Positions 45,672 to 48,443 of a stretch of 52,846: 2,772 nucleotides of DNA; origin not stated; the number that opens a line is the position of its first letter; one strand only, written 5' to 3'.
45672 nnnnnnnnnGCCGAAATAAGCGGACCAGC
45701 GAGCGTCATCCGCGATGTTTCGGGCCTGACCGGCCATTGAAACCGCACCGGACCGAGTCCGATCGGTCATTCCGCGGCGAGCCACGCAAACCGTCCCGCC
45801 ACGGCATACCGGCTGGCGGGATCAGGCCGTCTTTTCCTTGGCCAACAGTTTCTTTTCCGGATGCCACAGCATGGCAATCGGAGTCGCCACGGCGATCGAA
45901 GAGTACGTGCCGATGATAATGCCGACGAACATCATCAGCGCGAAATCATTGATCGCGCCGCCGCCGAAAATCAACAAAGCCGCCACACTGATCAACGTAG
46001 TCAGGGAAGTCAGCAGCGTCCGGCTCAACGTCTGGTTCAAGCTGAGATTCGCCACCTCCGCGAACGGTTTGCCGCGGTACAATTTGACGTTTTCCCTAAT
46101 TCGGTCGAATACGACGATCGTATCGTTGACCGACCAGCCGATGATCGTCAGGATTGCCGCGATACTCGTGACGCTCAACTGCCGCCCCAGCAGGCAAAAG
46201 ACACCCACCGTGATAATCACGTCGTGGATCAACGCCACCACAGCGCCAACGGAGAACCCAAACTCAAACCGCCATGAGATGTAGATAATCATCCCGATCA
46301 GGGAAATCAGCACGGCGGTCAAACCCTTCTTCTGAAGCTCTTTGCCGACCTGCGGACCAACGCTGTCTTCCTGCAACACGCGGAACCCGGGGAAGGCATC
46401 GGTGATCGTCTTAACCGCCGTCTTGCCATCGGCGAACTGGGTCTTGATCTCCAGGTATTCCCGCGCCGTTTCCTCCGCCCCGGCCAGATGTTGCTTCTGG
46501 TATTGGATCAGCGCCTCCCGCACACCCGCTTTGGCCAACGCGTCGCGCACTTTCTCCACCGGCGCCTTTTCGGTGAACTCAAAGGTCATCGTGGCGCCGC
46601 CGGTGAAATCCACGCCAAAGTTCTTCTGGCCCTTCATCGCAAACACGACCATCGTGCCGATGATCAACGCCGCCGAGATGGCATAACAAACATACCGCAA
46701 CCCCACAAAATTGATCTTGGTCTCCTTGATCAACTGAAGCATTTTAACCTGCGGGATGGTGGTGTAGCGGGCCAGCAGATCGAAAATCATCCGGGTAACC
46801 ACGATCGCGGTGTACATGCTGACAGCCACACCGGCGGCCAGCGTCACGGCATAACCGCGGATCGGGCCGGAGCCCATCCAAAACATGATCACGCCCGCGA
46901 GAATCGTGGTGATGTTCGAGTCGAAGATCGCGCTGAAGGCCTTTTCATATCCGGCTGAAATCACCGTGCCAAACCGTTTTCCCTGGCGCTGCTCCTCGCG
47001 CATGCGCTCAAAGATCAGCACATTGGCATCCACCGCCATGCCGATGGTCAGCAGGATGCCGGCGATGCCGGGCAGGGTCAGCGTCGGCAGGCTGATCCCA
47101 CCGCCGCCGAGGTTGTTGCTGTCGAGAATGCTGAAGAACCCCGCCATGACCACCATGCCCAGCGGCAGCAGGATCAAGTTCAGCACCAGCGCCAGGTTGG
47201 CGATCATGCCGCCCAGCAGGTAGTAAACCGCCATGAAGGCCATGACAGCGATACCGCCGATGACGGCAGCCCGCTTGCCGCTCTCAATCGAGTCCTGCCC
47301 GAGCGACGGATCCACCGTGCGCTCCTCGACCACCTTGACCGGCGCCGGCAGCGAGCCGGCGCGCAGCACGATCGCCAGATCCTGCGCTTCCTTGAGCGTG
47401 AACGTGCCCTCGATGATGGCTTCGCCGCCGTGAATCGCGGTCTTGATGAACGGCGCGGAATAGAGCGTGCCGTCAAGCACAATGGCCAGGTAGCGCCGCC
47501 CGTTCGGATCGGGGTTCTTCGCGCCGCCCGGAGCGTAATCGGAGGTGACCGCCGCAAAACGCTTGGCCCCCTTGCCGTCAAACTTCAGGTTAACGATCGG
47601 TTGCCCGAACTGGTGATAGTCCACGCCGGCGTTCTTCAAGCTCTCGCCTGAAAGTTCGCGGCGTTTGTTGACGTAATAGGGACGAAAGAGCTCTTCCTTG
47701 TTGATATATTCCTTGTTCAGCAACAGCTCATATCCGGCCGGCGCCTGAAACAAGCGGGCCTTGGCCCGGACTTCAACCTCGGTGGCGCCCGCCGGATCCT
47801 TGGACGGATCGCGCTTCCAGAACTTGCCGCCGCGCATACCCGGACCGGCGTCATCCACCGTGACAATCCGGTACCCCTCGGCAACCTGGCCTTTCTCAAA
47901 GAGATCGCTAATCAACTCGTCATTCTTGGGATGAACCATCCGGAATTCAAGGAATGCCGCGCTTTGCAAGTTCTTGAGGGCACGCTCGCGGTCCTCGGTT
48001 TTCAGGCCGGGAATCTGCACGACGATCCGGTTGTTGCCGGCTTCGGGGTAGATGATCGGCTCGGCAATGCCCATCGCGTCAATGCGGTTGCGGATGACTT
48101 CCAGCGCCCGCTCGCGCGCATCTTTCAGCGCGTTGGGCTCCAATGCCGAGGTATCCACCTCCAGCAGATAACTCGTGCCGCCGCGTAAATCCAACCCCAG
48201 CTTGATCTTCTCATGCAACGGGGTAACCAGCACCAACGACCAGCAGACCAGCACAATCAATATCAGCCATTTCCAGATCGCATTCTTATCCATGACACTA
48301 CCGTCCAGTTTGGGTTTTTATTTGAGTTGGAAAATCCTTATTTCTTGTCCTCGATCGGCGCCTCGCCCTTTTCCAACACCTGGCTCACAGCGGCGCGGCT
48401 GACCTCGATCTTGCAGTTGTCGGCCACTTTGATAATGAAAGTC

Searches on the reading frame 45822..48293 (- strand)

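Call 36: search_protein_families(library=pfam, proteins=[window:45822-48293:-])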
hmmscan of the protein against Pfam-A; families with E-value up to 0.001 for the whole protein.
window:45822-48293:- (823 aa): 5 families
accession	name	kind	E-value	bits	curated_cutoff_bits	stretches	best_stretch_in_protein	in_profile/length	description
PF02355.23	SecD_SecF_C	-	1e-78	263.5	20.5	2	631-811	7-187/189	Protein export membrane protein SecD/SecF, C-terminal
PF22599.2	SecDF_P1_head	-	5.9e-31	107.2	27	1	203-317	10-114/114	SecDF, P1 head subdomain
PF21760.3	SecD_1st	-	1.4e-19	69.7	27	1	61-121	2-59/60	Protein translocase subunit SecDF, P1 domain, N-terminal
PF07549.19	Sec_GG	-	8.7e-12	44.6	20.3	2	30-50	8-28/28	SecD/SecF GG Motif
PF03176.21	MMPL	-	8.2e-05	22.1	20.5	1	333-502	135-297/333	MMPL family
